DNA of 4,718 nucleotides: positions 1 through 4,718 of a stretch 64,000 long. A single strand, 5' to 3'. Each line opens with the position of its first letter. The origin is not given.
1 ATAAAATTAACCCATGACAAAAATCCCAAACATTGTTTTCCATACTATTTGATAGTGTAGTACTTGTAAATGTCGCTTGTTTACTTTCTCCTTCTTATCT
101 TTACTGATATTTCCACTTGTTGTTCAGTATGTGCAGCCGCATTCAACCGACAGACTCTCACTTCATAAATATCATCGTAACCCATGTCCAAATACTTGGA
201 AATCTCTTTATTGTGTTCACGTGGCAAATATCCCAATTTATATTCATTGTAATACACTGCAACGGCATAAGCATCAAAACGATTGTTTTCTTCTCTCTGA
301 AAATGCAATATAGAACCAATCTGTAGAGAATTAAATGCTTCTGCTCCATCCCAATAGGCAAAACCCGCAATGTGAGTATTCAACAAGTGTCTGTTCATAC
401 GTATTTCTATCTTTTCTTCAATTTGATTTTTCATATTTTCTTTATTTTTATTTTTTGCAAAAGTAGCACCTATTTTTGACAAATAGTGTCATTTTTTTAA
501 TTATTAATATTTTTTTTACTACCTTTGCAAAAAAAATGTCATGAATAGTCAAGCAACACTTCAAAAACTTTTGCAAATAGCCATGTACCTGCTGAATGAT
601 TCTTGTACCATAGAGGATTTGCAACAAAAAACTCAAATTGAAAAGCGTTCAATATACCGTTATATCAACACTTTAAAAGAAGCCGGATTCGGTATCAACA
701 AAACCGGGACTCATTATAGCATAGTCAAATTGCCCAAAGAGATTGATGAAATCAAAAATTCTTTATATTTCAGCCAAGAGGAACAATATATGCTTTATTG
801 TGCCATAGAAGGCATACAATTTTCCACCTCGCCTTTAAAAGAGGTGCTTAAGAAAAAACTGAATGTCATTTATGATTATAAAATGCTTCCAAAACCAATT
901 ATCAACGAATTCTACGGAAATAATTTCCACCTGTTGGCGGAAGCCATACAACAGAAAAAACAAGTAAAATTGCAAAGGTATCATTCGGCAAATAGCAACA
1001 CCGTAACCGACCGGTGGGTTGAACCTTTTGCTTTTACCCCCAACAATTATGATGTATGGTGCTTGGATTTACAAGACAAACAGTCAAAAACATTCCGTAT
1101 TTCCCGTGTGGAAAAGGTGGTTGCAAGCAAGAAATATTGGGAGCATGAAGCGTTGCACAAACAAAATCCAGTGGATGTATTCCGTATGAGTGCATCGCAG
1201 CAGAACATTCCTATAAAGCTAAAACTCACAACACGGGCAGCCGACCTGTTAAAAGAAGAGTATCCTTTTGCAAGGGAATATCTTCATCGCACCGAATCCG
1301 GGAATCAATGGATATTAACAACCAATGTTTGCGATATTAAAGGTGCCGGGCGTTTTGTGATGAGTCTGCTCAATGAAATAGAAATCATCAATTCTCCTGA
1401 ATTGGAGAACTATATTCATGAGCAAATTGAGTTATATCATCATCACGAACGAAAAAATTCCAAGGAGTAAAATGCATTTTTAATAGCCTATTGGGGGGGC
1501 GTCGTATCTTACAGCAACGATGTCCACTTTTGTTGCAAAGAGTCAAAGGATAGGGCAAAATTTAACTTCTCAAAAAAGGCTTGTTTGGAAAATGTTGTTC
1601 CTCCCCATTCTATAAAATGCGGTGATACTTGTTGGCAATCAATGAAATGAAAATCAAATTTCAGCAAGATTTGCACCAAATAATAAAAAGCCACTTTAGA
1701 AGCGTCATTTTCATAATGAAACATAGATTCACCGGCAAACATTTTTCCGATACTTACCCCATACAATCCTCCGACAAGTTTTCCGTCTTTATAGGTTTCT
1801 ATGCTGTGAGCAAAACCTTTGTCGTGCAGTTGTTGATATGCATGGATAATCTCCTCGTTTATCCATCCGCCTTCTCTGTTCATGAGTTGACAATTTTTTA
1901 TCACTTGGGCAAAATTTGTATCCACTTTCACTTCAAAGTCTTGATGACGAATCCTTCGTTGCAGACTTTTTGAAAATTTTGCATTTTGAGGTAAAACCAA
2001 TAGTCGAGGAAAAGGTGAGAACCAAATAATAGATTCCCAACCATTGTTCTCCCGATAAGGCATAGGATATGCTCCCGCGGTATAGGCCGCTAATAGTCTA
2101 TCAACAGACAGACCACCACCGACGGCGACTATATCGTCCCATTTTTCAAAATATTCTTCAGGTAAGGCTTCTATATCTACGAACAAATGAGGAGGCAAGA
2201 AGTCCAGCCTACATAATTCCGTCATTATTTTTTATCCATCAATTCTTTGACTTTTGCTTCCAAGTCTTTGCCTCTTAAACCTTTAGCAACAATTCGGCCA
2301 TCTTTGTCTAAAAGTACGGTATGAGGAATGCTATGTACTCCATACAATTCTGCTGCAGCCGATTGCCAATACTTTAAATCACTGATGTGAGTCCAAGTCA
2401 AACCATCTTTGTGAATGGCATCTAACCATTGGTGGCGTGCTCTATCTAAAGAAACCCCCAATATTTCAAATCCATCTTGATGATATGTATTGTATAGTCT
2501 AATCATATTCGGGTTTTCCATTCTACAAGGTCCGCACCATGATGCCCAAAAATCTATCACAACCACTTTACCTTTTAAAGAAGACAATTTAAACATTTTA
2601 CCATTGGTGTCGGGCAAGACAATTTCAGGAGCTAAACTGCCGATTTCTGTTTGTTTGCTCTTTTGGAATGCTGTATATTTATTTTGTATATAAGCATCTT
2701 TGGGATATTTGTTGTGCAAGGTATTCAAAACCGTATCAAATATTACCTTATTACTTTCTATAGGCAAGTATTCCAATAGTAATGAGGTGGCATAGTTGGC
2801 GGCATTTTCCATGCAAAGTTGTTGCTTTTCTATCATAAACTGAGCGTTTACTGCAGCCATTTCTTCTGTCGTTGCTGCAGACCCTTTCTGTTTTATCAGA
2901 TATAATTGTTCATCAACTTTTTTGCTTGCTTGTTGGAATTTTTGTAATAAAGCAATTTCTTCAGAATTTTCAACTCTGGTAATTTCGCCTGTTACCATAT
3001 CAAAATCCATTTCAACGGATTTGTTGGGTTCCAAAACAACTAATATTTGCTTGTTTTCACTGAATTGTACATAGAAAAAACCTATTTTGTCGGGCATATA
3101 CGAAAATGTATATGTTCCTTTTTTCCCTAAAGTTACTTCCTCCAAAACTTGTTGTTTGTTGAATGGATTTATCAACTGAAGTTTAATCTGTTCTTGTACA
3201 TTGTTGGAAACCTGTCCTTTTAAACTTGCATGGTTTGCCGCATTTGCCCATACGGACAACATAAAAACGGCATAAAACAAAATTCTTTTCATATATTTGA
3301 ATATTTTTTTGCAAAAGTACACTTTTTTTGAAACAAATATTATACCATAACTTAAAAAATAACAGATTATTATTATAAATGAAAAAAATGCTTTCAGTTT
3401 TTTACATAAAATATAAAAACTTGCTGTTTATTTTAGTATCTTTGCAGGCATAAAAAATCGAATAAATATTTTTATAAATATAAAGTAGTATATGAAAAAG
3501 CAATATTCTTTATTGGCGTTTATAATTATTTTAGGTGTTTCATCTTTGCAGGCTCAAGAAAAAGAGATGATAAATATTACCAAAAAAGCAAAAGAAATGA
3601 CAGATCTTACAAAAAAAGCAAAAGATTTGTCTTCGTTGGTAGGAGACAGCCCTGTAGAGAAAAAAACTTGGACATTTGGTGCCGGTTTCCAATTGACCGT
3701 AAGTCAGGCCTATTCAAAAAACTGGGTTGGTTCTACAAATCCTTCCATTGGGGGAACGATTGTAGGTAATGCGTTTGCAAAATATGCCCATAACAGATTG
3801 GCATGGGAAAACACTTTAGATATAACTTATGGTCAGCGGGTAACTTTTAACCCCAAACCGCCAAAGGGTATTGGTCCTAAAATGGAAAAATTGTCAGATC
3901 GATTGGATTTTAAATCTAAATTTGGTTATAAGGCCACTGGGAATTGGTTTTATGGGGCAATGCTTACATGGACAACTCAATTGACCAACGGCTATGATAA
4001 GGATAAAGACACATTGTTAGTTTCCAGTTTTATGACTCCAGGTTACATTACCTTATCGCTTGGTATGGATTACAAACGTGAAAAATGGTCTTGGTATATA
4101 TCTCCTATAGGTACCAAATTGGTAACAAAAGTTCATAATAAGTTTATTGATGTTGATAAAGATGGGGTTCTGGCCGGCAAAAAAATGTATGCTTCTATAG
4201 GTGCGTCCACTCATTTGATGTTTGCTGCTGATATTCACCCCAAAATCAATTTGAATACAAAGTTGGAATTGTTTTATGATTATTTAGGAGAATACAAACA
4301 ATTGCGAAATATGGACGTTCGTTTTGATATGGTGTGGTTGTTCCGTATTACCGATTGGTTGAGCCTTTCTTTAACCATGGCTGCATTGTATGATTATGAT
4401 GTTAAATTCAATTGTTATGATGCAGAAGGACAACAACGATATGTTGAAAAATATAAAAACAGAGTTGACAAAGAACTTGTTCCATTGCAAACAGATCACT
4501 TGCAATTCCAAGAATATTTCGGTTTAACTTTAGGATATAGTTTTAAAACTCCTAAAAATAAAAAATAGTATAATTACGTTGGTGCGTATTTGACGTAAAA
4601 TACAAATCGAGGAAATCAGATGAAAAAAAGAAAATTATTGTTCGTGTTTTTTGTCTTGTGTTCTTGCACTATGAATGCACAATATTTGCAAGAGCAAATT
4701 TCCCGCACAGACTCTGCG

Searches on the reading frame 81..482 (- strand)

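Call 74: search_protein_families(library=pfam, proteins=[window:81-482:-], max_evalue=0.00001)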
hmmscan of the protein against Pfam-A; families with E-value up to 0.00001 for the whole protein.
window:81-482:- (133 aa): 1 family
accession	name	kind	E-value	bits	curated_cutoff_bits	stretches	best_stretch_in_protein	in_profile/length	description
PF08797.16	HIRAN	-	5.8e-16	58.5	24.7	1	34-127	4-95/96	HIRAN domain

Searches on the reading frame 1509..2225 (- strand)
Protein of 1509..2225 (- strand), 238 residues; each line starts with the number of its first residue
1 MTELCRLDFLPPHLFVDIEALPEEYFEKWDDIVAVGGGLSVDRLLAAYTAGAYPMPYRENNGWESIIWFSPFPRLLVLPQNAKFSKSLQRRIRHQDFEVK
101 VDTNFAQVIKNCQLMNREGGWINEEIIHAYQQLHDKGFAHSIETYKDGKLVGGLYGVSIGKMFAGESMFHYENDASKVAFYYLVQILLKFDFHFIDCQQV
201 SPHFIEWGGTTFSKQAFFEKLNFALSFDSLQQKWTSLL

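Call 74: search_protein_families(library=pfam, proteins=[window:1509-2225:-], max_evalue=0.00001)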
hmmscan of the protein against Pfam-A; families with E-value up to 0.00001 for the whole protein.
window:1509-2225:- (238 aa): 1 family
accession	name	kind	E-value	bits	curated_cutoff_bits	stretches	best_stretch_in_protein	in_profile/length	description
PF03588.20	Leu_Phe_trans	-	1.6e-59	200.7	22.7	1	42-211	2-169/171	Leucyl/phenylalanyl-tRNA protein transferase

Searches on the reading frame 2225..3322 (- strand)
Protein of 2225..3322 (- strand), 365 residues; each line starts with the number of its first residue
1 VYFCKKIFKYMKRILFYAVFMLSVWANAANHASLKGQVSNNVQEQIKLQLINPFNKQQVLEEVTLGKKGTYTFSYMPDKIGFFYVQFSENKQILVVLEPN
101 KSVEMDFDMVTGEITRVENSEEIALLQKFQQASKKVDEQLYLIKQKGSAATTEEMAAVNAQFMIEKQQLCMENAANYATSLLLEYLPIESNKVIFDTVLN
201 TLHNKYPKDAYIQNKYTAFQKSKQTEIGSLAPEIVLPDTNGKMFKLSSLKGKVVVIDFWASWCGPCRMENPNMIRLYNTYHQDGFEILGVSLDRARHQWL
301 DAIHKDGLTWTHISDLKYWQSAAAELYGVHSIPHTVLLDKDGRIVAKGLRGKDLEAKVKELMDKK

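Call 74: search_protein_families(library=pfam, proteins=[window:2225-3322:-], max_evalue=0.00001)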
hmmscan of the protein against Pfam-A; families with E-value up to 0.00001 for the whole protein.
window:2225-3322:- (365 aa): 6 families
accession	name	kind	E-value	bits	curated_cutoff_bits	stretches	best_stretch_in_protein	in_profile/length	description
PF00578.27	AhpC-TSA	-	5.4e-22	78.5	26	1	227-346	1-123/124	AhpC/TSA family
PF08534.16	Redoxin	-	7.6e-22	78.1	26.6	1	228-353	3-137/148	Redoxin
PF13905.12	Thioredoxin_8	-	6e-20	71.8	27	1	251-344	1-94/94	Thioredoxin-like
PF00085.26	Thioredoxin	-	1.3e-09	38.4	23.5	1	250-294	16-60/103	Thioredoxin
PF00255.25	GSHPx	-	2.8e-06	27.3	27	1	237-293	7-62/108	Glutathione peroxidase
PF13098.12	Thioredoxin_2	-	4.2e-06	27.5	27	0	250-346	4-89/104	Thioredoxin-like domain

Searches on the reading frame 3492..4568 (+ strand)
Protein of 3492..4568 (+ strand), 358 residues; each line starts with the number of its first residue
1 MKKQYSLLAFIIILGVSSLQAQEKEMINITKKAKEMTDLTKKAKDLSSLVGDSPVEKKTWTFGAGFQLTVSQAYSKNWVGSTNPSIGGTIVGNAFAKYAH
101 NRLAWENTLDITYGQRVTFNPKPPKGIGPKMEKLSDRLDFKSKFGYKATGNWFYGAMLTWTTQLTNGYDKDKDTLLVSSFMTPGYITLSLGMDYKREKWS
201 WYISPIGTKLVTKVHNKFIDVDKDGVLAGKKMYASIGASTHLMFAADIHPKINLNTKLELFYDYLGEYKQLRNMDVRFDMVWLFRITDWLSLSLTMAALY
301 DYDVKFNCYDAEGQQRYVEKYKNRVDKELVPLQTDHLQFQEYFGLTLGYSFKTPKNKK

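Call 74: search_protein_families(library=pfam, proteins=[window:3492-4568:+], max_evalue=0.00001)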
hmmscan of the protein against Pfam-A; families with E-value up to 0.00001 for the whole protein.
window:3492-4568:+ (358 aa): 1 family
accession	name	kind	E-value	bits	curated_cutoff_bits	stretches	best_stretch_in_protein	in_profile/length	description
PF11276.14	DUF3078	-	1.9e-18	67.1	25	1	71-168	2-92/92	Protein of unknown function (DUF3078)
